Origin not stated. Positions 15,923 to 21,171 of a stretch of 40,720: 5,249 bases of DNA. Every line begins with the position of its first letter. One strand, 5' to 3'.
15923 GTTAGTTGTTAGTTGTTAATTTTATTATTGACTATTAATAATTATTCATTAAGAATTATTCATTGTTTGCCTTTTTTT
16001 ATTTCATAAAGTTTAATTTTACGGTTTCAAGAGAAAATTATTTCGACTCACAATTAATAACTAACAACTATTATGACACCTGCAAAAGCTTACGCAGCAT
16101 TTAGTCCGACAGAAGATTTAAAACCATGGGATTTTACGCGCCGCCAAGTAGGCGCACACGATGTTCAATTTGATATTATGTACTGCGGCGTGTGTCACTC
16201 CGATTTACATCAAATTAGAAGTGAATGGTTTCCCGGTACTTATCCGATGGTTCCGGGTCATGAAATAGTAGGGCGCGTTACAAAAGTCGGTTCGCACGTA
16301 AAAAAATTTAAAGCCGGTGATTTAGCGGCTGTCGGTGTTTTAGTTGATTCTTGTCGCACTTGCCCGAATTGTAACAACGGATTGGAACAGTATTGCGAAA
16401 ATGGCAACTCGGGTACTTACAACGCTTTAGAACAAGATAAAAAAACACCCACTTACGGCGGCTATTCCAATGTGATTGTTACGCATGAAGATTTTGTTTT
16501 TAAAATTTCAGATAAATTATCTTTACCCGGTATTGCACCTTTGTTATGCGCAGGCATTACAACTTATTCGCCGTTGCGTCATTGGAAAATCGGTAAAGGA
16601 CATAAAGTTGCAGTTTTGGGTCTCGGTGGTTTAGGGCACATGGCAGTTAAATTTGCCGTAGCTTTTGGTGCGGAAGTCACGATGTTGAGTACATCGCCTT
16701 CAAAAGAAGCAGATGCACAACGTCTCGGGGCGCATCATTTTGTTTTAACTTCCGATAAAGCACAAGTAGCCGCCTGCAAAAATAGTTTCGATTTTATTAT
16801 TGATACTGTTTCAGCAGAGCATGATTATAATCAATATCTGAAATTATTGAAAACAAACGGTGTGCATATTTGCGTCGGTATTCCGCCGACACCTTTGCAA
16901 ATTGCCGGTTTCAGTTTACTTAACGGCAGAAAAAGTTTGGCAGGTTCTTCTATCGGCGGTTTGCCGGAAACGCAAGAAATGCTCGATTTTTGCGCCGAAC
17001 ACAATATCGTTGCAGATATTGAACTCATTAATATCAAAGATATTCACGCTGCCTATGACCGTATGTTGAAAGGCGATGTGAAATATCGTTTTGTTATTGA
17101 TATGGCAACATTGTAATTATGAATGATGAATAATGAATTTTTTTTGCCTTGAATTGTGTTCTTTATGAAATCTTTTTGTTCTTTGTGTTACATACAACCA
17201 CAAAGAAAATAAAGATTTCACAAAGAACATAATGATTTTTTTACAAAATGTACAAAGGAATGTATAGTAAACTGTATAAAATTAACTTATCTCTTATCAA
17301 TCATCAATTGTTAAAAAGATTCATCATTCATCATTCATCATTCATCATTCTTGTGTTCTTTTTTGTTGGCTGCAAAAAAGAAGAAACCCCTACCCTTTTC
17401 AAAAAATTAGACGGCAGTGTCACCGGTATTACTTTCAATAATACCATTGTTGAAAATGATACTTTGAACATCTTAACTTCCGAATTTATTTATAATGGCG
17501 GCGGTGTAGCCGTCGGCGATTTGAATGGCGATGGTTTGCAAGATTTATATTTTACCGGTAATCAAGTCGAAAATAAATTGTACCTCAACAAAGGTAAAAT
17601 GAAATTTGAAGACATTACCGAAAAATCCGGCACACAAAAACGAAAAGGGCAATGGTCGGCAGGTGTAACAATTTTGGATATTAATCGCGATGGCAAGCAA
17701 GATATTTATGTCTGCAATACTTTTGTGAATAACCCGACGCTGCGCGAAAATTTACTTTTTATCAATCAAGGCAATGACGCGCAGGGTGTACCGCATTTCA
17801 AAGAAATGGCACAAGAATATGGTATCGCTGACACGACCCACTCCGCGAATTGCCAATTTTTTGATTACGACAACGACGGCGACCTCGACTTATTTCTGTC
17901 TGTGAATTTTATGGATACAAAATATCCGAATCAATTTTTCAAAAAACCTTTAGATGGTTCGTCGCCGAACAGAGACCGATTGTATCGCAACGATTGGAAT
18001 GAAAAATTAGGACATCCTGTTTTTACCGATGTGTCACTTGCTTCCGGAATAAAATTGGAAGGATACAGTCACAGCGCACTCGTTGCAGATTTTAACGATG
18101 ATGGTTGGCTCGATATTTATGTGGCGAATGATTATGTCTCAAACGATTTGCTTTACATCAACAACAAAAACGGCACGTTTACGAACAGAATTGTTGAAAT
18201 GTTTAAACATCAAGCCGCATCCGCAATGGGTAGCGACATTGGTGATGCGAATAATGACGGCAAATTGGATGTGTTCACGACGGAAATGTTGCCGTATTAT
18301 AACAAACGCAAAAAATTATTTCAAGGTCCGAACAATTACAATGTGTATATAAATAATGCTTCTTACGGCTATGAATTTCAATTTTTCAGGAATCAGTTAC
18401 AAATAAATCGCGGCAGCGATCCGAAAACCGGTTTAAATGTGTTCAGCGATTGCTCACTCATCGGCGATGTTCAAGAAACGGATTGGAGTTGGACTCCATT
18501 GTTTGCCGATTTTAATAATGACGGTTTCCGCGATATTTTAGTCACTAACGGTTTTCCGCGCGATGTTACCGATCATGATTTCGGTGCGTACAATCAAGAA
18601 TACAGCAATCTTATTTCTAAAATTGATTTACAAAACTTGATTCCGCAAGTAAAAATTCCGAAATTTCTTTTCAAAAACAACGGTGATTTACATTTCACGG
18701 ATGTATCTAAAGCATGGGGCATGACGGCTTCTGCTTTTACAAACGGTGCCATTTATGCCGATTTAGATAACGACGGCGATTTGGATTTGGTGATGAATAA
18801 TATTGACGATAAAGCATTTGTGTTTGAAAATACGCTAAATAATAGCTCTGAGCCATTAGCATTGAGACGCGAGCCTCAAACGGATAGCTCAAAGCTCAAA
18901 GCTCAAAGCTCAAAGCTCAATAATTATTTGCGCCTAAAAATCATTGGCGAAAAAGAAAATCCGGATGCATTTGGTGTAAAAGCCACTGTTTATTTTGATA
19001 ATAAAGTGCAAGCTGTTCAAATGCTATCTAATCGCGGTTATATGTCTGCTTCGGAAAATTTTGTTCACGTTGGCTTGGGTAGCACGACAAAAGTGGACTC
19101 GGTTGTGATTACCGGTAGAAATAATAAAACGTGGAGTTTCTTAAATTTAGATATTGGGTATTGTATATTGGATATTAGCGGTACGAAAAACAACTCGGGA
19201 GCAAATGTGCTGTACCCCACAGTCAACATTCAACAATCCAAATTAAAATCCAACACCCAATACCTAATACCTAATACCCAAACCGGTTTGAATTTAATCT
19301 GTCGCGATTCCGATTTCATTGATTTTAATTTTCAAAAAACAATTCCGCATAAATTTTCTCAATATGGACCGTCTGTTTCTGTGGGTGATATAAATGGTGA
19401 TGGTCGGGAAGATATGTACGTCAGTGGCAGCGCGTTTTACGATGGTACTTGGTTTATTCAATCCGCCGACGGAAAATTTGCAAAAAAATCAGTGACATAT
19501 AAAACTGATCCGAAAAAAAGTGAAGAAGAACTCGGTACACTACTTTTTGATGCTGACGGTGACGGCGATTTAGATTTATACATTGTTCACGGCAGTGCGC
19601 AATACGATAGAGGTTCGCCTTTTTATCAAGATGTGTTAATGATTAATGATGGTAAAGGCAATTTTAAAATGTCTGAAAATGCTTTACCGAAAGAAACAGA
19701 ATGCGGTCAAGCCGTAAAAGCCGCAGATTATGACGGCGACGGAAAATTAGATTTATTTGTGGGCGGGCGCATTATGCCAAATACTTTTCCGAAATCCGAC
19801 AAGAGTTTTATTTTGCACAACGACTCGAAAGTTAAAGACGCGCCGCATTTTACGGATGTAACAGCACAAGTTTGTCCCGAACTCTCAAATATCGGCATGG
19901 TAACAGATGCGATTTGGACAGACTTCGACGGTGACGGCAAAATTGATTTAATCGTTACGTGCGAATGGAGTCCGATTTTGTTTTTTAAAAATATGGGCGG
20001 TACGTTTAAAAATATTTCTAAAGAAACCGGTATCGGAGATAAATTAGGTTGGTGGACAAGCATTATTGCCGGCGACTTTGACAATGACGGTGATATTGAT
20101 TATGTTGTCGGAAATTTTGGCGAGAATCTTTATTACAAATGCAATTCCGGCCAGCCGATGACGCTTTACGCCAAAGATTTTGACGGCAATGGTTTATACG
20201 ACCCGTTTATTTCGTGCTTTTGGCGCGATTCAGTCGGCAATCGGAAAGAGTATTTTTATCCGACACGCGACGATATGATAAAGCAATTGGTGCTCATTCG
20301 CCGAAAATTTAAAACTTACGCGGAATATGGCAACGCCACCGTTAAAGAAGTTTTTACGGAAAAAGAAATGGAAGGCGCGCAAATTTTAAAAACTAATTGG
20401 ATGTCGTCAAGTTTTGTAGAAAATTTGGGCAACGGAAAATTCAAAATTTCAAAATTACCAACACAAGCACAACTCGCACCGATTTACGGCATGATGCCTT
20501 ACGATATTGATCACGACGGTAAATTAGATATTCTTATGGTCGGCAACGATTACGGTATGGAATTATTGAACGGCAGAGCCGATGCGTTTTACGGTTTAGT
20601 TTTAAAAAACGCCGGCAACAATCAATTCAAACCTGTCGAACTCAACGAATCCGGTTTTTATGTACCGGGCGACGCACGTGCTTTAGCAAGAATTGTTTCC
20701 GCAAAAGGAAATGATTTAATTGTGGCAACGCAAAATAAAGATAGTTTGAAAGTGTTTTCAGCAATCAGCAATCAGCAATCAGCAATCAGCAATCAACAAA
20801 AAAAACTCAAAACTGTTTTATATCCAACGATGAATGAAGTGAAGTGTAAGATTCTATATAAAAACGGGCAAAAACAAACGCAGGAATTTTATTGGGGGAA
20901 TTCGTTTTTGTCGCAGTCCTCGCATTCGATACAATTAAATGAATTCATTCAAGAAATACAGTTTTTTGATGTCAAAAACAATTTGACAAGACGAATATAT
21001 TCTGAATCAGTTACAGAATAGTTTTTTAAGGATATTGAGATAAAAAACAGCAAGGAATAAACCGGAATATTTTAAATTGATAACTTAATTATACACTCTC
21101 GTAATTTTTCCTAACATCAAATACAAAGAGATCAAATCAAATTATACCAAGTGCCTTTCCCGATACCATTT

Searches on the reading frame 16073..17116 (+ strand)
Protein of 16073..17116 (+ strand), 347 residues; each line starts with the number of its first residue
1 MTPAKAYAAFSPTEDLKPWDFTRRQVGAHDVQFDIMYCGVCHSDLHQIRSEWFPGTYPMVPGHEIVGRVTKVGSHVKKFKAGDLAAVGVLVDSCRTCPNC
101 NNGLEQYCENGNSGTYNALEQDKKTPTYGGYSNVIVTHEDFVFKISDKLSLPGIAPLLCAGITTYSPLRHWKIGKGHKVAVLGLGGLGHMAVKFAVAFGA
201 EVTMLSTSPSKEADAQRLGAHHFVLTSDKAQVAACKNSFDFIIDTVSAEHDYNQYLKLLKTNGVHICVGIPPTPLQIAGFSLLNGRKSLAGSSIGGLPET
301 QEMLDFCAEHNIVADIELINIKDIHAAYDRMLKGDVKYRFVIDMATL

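Call 19: search_protein_families(library=pfam, proteins=[window:16073-17116:+], max_evalue=0.00001)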
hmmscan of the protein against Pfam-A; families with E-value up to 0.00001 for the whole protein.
window:16073-17116:+ (347 aa): 3 families
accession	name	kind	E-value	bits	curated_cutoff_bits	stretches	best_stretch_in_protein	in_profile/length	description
PF08240.17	ADH_N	-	2.5e-23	82.7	23.5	1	28-147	2-104/104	Alcohol dehydrogenase GroES-like domain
PF00107.32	ADH_zinc_N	-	2.7e-23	82.8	31.8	1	186-308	1-128/129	Zinc-binding dehydrogenase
PF01262.27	AlaDh_PNT_C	-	4.6e-06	26.6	23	1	178-247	30-101/214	Alanine dehydrogenase/PNT, C-terminal domain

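Call 28: find_encoding_contigs(protein=window:16073-17116:+, flank=10000, max_places=10)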
Protein window:16073-17116:+ (347 aa): 2 contigs read that carry it; 2 places shown.
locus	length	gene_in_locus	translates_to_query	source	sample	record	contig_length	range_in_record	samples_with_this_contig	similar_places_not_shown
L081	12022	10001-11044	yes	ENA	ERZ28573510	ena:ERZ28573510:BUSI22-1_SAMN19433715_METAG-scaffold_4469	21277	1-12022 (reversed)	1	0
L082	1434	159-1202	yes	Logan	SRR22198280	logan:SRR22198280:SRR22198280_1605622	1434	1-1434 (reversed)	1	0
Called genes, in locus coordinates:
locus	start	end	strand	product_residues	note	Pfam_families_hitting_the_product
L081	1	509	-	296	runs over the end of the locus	PF01832:Glucosaminidase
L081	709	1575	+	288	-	-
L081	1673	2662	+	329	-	PF00365:PFK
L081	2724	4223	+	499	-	PF00930:DPPIV_N (faint), PF25174:Beta-prop_THOC3 (faint), PF26550:Tricorn_2nd, PF07676:PD40 (weak), PF26549:Tricorn_N, PF07676:PD40 (weak), PF26549:Tricorn_N (weak)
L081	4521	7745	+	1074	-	PF13620:CarboxypepD_reg, PF13715:CarbopepD_reg_2, PF07715:Plug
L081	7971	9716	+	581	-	PF14322:SusD-like_3, PF07980:SusD_RagB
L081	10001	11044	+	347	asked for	PF08240:ADH_N, PF01262:AlaDh_PNT_C (weak), PF00107:ADH_zinc_N, PF13602:ADH_zinc_N_2 (faint)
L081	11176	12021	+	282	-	?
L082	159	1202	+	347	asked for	PF08240:ADH_N, PF01262:AlaDh_PNT_C (weak), PF00107:ADH_zinc_N, PF13602:ADH_zinc_N_2 (faint)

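Call 55: find_related_loci(query=window:16073-17113:+, collection=metagenome_contigs, flank=10000)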
Query window:16073-17113:+ (347 aa) in metagenome_contigs; peptide patterns used: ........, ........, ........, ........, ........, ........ (x = any residue, [..] = any of these).
600 stretches matched a pattern (row limit reached: there are more); 598 encode a relative of the query (tblastn E <= 1e-3); the best 80 are kept; 80 distinct loci.
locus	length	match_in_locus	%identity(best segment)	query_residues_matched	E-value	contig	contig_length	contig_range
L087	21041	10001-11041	76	1-347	0e+0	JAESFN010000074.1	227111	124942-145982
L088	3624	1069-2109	75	1-347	0e+0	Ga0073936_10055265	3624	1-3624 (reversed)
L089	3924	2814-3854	73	1-347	0e+0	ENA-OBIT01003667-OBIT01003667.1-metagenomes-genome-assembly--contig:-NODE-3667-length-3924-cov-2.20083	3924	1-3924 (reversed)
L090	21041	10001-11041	73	1-347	3e-175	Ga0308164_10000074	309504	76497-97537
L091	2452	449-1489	73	1-347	0e+0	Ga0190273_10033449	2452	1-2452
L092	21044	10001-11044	74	1-347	7e-173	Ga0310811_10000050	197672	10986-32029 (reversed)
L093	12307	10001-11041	74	1-347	2e-172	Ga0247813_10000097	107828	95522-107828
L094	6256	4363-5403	71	1-347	2e-173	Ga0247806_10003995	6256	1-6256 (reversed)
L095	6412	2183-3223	73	1-347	4e-173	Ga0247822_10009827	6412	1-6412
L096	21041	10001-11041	73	1-347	8e-170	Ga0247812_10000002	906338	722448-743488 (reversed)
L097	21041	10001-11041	75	1-347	2e-169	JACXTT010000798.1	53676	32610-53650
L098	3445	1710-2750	73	1-347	5e-177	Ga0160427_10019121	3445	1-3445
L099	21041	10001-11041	72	1-347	4e-168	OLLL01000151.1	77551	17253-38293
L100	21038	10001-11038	71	1-347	3e-167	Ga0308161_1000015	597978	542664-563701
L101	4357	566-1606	68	1-347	2e-171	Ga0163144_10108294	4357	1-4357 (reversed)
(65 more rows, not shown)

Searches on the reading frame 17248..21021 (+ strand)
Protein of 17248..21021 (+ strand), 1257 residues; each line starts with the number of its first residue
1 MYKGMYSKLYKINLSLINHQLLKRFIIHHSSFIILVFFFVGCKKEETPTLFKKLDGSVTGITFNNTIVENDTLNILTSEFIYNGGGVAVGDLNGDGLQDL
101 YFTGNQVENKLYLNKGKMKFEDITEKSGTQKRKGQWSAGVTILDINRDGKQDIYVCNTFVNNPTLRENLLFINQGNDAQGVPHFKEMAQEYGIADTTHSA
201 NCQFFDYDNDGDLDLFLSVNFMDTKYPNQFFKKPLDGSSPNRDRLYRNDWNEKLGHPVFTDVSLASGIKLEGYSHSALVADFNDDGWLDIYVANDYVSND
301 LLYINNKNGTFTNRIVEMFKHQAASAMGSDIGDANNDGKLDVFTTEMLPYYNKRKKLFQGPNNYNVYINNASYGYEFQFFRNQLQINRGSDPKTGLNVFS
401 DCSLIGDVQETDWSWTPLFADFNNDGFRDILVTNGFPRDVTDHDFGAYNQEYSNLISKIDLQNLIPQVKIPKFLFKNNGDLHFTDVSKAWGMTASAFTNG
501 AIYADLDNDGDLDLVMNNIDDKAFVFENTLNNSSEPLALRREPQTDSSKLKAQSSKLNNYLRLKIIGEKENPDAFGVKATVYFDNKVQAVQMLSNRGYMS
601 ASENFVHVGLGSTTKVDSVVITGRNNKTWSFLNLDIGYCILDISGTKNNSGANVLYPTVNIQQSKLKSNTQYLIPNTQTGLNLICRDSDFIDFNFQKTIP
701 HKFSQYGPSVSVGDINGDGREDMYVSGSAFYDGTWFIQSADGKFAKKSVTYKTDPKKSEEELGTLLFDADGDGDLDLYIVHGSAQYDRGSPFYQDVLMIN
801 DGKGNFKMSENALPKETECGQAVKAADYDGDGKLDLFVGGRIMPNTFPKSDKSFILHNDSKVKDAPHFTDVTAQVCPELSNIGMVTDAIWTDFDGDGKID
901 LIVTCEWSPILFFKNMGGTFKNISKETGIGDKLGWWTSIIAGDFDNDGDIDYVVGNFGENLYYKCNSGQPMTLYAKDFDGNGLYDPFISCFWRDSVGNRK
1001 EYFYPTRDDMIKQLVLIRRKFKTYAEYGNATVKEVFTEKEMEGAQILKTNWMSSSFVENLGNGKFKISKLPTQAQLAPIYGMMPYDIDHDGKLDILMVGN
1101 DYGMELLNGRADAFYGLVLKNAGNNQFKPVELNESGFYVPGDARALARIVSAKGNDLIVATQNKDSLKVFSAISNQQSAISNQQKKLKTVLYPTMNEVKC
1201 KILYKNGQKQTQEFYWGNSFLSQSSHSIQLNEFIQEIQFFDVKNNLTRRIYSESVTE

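Call 19: search_protein_families(library=pfam, proteins=[window:17248-21021:+], max_evalue=0.00001)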
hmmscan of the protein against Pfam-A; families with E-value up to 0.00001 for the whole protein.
window:17248-21021:+ (1257 aa): 3 families
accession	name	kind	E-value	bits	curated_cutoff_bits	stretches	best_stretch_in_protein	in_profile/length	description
PF13517.12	FG-GAP_3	-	5.5e-75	248.3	26.9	5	91-155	1-61/61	FG-GAP-like repeat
PF01839.29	FG-GAP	-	4.9e-24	84.2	22.1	0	707-727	2-22/37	FG-GAP repeat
PF07593.17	UnbV_ASPIC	-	6.7e-13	48.8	23.4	1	574-631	1-58/68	ASPIC and UnbV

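Call 30: find_homologous_proteins(query=window:17248-21018:+, max_evalue=1e-30)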
Query window:17248-21018:+ (1257 aa): 8000 proteins with E <= 1e-30 among 8000 candidates; the best 120 are listed.
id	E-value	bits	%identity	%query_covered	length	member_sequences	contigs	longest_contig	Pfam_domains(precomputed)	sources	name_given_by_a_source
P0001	0.0e+0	2700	95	96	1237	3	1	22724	PF01839.30,PF13517.13,PF07593.19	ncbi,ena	-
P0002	0.0e+0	2216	79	97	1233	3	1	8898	PF01839.30,PF13517.13,PF07593.19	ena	-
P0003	0.0e+0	1843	66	97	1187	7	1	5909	PF01839.30,PF13517.13,PF07593.19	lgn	-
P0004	0.0e+0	1840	66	97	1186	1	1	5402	PF01839.30,PF13517.13,PF07593.19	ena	-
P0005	0.0e+0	1820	65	97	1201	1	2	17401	PF01839.30,PF13517.13,PF07593.19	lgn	-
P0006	0.0e+0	1819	65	97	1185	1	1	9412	PF01839.30,PF12256.15,PF13517.13,PF07593.19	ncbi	-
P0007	0.0e+0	1817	64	97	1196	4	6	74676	PF01839.30,PF13517.13,PF07593.19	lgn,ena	-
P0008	0.0e+0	1811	65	97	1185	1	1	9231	PF01839.30,PF13517.13,PF07593.19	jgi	jgi:enediyne biosynthesis protein E4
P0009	0.0e+0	1809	64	98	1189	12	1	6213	PF01839.30,PF13517.13,PF07593.19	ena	-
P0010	0.0e+0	1808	64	97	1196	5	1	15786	PF01839.30,PF12256.15,PF13517.13,PF07593.19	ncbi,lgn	-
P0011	0.0e+0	1789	64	98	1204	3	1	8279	PF01839.30,PF13517.13,PF07593.19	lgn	-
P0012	0.0e+0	1782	64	97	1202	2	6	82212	PF01839.30,PF13517.13,PF07593.19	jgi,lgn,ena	-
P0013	0.0e+0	1780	62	99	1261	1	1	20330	PF01839.30,PF13517.13,PF07593.19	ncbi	-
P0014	0.0e+0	1780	65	97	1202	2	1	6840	PF01839.30,PF13517.13,PF07593.19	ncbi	-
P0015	0.0e+0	1779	63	97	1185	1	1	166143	PF01839.30,PF13517.13,PF07593.19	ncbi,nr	ncbi:MAG: VCBS repeat-containing protein [Saprospiraceae bacterium]|nr:VCBS repeat-containing protei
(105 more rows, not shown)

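Call 32: find_encoding_contigs(protein=P0001, flank=10000, max_places=4)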
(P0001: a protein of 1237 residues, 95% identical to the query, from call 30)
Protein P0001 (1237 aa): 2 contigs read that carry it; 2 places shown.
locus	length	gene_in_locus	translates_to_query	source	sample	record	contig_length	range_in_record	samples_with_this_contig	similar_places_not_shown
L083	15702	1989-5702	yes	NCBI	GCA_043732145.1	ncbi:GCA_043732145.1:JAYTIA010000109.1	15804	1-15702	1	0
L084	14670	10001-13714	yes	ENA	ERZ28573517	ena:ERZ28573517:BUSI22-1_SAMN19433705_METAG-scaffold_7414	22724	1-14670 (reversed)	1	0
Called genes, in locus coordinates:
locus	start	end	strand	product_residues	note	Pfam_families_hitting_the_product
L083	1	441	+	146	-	?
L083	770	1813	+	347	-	PF08240:ADH_N, PF01262:AlaDh_PNT_C (weak), PF00107:ADH_zinc_N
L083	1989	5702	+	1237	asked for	PF01839:FG-GAP (faint), PF13517:FG-GAP_3, PF07593:UnbV_ASPIC, PF13517:FG-GAP_3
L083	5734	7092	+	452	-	PF01569:PAP2, PF22778:VCPO_2nd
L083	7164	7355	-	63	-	-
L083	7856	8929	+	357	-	PF22700:MVD-like_N, PF18376:MDD_C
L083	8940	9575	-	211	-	PF00484:Pro_CA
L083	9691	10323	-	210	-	PF00753:Lactamase_B, PF19583:ODP (weak)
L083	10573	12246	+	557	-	PF02463:SMC_N, PF13175:AAA_15, PF13476:AAA_23, PF13555:AAA_29 (faint), PF13304:AAA_21 (faint)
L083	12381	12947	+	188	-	PF07609:DUF1572, PF12867:DinB_2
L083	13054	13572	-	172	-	PF12867:DinB_2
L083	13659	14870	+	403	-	PF03786:UxuA, PF01261:AP_endonuc_2 (faint)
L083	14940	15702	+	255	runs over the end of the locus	PF00106:adh_short, PF08659:KR, PF13561:adh_short_C2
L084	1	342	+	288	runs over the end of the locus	-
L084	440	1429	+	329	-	PF00365:PFK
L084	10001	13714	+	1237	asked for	PF01839:FG-GAP (faint), PF13517:FG-GAP_3, PF07593:UnbV_ASPIC, PF13517:FG-GAP_3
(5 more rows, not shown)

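Call 33: find_encoding_contigs(protein=P0002, flank=10000, max_places=4)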
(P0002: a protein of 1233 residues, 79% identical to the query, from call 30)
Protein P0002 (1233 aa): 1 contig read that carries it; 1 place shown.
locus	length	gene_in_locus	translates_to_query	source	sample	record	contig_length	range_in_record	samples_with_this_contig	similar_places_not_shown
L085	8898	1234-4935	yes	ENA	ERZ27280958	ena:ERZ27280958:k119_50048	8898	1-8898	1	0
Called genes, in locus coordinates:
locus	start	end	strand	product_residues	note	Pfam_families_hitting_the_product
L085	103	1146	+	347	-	PF08240:ADH_N, PF01262:AlaDh_PNT_C (weak), PF00107:ADH_zinc_N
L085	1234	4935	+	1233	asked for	PF01839:FG-GAP (faint), PF13517:FG-GAP_3, PF07593:UnbV_ASPIC, PF13517:FG-GAP_3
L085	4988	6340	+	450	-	PF01569:PAP2, PF22778:VCPO_2nd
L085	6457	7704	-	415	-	PF06078:DUF937, PF00691:OmpA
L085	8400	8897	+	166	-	?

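Call 34: find_encoding_contigs(protein=P0013, flank=10000, max_places=3)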
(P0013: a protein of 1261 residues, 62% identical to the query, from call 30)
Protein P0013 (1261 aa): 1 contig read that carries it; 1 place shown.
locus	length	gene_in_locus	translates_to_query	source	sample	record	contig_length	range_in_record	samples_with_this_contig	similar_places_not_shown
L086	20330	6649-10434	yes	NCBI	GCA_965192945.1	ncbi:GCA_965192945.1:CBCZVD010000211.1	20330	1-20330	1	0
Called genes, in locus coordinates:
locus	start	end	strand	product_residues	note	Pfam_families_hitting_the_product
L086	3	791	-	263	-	?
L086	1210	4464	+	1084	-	PF13620:CarboxypepD_reg, PF13715:CarbopepD_reg_2, PF07715:Plug, PF00593:TonB_dep_Rec_b-barrel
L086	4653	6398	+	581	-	PF14322:SusD-like_3, PF07980:SusD_RagB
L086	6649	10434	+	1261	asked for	PF01839:FG-GAP (faint), PF13517:FG-GAP_3, PF07593:UnbV_ASPIC, PF13517:FG-GAP_3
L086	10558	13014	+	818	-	PF13802:Gal_mutarotas_2, PF01055:Glyco_hydro_31_2nd, PF21365:Glyco_hydro_31_3rd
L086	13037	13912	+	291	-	PF00326:Peptidase_S9 (faint), PF00756:Esterase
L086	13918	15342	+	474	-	PF01569:PAP2, PF22778:VCPO_2nd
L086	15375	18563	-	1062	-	PF14870:PSII_BNR (faint), PF02012:BNR (faint), PF15902:Sortilin-Vps10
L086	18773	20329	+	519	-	?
